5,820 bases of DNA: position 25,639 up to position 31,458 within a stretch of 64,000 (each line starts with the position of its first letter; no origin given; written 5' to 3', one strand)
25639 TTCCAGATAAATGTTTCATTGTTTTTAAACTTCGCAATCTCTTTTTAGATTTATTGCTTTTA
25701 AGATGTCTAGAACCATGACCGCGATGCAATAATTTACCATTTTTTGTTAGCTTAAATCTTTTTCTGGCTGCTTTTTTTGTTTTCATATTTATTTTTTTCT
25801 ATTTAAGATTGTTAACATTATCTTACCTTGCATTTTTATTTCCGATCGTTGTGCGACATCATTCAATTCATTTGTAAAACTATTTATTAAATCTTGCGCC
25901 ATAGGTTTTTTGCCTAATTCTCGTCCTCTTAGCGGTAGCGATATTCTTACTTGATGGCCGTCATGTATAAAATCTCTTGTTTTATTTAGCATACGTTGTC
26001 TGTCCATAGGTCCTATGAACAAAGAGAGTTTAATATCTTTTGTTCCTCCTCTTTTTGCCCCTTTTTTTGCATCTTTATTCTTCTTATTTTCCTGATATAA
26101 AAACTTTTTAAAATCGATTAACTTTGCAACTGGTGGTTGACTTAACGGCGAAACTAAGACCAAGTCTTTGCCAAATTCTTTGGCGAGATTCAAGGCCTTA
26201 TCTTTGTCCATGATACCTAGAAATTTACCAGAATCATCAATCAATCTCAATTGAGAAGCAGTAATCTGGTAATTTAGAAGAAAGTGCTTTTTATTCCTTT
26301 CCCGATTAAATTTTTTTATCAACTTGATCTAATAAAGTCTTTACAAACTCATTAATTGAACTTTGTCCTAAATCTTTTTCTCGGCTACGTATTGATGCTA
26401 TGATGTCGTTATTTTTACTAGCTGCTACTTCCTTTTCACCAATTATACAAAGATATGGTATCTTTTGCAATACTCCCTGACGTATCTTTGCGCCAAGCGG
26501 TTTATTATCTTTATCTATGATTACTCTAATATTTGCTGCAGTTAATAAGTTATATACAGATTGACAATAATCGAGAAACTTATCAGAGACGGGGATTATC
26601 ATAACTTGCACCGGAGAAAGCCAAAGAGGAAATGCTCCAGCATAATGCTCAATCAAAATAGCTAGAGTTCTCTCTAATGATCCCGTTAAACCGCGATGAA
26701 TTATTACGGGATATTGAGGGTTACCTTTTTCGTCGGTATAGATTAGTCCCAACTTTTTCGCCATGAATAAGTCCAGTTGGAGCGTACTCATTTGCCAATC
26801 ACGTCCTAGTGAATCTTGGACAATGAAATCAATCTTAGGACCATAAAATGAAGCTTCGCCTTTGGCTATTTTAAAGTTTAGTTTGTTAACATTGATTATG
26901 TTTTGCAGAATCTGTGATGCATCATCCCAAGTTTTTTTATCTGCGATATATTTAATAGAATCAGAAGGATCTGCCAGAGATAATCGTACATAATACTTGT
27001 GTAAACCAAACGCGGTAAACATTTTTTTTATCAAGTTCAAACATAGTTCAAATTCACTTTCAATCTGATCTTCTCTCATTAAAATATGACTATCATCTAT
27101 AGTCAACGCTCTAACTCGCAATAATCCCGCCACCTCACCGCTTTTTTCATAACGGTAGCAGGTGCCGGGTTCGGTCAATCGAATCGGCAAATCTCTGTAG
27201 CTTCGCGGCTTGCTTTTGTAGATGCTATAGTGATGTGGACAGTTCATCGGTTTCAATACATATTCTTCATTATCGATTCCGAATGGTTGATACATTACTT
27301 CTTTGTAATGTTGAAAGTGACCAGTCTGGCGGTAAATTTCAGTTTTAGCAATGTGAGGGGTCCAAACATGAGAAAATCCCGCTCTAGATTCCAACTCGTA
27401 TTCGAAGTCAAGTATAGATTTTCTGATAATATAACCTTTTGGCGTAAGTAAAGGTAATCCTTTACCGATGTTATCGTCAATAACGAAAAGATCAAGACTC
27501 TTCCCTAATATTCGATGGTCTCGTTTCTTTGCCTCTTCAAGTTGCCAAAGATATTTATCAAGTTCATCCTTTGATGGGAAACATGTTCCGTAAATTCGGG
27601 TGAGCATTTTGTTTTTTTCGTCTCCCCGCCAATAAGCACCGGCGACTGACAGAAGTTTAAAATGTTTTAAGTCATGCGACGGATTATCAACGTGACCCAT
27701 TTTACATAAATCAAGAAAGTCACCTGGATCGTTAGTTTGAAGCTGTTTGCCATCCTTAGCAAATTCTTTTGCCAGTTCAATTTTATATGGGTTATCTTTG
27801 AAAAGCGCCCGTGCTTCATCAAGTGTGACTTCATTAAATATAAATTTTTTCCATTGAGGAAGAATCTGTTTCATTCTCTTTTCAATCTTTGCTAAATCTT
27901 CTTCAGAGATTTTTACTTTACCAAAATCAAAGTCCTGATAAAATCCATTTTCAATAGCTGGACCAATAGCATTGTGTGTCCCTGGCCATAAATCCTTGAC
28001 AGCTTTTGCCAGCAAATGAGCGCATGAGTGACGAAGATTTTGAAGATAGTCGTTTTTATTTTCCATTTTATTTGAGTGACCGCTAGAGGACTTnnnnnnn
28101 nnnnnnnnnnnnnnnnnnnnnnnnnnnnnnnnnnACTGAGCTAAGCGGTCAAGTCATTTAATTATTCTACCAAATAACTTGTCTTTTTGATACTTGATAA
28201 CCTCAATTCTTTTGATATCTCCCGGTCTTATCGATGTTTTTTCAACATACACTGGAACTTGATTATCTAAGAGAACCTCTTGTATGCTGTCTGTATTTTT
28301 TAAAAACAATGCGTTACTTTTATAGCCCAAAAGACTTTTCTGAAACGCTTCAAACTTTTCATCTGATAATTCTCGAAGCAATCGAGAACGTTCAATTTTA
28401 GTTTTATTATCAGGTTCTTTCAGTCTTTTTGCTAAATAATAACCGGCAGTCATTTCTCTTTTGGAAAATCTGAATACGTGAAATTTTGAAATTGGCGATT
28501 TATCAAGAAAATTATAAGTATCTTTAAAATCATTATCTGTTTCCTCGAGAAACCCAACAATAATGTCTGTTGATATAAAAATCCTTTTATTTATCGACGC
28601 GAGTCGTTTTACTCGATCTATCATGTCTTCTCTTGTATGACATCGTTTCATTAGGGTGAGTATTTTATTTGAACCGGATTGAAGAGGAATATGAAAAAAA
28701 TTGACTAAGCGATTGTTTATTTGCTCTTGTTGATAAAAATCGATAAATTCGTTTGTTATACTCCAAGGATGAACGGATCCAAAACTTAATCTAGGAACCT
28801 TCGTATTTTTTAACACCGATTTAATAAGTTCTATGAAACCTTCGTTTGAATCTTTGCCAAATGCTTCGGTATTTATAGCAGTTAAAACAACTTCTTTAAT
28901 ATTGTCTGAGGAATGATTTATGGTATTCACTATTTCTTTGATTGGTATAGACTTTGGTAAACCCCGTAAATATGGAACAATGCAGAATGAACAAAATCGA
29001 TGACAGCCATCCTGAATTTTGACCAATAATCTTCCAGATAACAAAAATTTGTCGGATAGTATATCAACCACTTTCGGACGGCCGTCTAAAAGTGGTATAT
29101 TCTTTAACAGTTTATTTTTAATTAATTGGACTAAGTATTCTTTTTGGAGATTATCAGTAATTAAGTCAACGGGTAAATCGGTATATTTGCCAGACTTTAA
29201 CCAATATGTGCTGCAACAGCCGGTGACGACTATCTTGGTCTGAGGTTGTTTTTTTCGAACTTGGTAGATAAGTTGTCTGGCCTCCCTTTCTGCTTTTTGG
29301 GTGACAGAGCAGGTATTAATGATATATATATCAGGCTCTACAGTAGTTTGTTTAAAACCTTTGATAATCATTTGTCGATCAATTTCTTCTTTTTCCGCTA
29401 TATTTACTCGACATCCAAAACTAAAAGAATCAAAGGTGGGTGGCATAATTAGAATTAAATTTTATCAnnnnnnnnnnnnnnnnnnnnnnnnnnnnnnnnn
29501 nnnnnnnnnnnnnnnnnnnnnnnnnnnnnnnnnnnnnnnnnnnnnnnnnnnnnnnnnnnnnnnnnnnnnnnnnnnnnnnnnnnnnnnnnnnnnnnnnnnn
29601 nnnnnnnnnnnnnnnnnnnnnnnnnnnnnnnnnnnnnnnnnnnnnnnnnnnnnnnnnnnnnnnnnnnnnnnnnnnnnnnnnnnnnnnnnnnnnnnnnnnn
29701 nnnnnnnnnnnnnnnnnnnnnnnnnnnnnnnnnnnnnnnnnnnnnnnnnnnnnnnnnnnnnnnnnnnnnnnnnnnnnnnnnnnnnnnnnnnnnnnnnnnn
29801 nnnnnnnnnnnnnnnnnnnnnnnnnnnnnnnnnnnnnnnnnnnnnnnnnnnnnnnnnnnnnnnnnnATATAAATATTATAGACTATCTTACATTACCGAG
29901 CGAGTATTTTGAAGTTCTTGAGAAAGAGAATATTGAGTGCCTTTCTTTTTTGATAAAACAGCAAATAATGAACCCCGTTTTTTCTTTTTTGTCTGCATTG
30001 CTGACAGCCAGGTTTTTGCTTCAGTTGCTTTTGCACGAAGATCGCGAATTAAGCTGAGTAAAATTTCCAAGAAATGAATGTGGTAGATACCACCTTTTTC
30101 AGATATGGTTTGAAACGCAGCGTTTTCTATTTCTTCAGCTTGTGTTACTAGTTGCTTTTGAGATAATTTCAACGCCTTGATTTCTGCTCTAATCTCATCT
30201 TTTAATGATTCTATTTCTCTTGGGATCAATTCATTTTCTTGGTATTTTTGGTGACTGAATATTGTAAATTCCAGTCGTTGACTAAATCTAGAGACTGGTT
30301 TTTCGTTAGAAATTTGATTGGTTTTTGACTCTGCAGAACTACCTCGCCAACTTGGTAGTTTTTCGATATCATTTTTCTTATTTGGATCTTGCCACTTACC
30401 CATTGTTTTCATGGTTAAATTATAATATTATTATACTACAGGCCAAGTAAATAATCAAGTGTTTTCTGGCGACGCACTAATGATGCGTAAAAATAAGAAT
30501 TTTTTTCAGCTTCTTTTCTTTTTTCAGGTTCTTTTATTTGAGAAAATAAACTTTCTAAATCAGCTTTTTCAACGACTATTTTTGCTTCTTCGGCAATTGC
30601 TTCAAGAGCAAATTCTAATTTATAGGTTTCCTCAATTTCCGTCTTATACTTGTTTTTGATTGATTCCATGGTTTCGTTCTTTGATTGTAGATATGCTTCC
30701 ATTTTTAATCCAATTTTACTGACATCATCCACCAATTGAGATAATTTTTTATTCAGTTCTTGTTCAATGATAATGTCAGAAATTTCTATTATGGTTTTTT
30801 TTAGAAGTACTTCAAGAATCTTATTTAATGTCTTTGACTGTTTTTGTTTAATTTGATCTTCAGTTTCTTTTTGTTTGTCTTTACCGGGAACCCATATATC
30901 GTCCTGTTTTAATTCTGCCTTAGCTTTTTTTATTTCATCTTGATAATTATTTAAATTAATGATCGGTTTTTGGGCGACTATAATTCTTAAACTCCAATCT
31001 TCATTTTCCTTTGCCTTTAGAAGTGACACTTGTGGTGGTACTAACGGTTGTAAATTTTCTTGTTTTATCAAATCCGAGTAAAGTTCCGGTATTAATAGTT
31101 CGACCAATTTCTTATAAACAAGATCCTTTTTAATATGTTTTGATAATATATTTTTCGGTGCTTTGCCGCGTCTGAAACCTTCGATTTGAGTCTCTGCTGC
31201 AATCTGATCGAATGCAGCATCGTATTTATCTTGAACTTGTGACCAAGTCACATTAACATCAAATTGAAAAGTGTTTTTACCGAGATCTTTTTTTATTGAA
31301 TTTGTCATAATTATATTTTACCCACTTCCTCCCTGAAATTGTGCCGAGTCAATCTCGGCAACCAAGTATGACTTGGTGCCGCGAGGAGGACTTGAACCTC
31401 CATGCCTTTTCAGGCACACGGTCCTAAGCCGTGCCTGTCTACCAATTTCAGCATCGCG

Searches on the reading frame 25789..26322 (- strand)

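Call 73: search_protein_families(library=pfam, proteins=[window:25789-26322:-], max_evalue=0.001)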
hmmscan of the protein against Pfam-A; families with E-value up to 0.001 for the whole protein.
window:25789-26322:- (177 aa): 2 families
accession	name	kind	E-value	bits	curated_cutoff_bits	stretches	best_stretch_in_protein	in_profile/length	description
PF05198.21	IF3_N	-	5.2e-24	84.6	26.9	1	17-85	2-70/70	Translation initiation factor IF-3, N-terminal domain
PF00707.27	IF3_C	-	1.7e-14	53.9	34.8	1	94-176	3-86/86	Translation initiation factor IF-3, C-terminal domain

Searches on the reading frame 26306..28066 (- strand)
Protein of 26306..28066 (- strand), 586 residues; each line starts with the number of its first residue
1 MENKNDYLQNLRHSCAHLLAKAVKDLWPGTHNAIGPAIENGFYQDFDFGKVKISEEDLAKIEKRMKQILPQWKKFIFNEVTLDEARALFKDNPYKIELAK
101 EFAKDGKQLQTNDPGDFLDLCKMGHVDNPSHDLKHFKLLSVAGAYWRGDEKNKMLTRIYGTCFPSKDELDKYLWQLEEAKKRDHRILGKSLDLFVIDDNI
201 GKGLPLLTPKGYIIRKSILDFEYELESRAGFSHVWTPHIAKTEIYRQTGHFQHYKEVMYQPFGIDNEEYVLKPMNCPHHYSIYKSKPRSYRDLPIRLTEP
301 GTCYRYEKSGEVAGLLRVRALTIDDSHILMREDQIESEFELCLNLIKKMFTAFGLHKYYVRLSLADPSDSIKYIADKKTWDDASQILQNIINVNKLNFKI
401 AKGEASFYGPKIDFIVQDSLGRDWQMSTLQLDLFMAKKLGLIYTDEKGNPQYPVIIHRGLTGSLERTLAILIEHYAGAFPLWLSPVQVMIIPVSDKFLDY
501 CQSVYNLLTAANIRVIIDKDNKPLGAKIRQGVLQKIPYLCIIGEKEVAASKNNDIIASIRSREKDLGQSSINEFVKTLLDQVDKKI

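Call 73: search_protein_families(library=pfam, proteins=[window:26306-28066:-], max_evalue=0.001)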
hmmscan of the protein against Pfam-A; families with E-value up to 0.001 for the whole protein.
window:26306-28066:- (586 aa): 3 families
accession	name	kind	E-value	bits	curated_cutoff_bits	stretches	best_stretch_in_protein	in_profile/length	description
PF00587.30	tRNA-synt_2b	-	2.6e-41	142.1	29.3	1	265-475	6-179/179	tRNA synthetase class II core domain (G, H, P, S and T)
PF03129.25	HGTP_anticodon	-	1.3e-15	57.8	21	1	487-579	1-92/94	Anticodon binding domain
PF07973.19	tRNA_SAD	-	7.1e-06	26.3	24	1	115-159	7-44/44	Threonyl and Alanyl tRNA synthetase second additional domain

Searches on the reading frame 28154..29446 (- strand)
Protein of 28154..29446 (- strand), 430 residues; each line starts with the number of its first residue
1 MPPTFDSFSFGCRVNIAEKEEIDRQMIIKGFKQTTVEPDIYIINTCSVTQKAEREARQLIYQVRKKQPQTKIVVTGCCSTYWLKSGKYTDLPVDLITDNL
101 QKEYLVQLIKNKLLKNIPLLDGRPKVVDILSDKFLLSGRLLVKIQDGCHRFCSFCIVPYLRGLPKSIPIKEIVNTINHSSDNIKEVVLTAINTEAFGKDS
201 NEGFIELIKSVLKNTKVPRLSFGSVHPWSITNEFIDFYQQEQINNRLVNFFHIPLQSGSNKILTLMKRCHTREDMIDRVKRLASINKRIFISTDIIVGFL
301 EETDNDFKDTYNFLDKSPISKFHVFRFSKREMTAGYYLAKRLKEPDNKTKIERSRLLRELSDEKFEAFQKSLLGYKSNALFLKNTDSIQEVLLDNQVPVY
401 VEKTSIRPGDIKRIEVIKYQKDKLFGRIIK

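Call 73: search_protein_families(library=pfam, proteins=[window:28154-29446:-], max_evalue=0.001)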
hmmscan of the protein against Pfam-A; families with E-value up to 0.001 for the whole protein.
window:28154-29446:- (430 aa): 2 families
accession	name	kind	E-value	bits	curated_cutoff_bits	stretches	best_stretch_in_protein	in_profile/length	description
PF04055.27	Radical_SAM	-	3.1e-18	66.9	29.5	1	143-314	2-166/166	Radical SAM superfamily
PF00919.26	UPF0004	-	2.3e-17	63.2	27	1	9-80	6-80/98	Uncharacterized protein family UPF0004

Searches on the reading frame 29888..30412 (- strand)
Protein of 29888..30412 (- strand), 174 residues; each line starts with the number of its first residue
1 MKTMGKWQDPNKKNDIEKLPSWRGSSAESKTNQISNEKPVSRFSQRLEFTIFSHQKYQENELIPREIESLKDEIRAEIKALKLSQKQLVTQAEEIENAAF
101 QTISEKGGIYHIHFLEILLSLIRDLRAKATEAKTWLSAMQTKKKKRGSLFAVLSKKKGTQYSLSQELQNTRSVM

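Call 73: search_protein_families(library=pfam, proteins=[window:29888-30412:-], max_evalue=0.001)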
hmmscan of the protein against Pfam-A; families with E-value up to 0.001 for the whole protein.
window:29888-30412:- (174 aa): 1 family
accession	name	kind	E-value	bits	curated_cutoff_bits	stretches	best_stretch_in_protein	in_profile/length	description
PF18904.5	DUF5660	-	5.2e-26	91.4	24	1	66-173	5-108/109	Domain of unknown function (DUF5660)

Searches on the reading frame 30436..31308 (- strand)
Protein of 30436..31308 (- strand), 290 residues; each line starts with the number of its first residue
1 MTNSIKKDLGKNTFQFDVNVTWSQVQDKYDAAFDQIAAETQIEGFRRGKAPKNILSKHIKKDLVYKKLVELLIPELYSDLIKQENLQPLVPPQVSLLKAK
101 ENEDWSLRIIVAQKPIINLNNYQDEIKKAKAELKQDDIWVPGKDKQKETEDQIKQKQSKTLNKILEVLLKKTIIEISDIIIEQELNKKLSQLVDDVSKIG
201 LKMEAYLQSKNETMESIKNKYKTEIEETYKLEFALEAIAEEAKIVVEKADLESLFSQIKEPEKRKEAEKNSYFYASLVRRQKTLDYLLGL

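Call 73: search_protein_families(library=pfam, proteins=[window:30436-31308:-], max_evalue=0.001)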
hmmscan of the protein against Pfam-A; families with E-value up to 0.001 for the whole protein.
window:30436-31308:- (290 aa): 2 families
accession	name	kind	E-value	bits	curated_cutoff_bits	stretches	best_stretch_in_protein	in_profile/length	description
PF05697.18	Trigger_N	-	2.2e-25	90.1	22.2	1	4-138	4-137/144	Bacterial trigger factor protein (TF)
PF05698.19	Trigger_C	-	9.6e-12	45.7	22.7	1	147-269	11-134/162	Bacterial trigger factor protein (TF) C-terminus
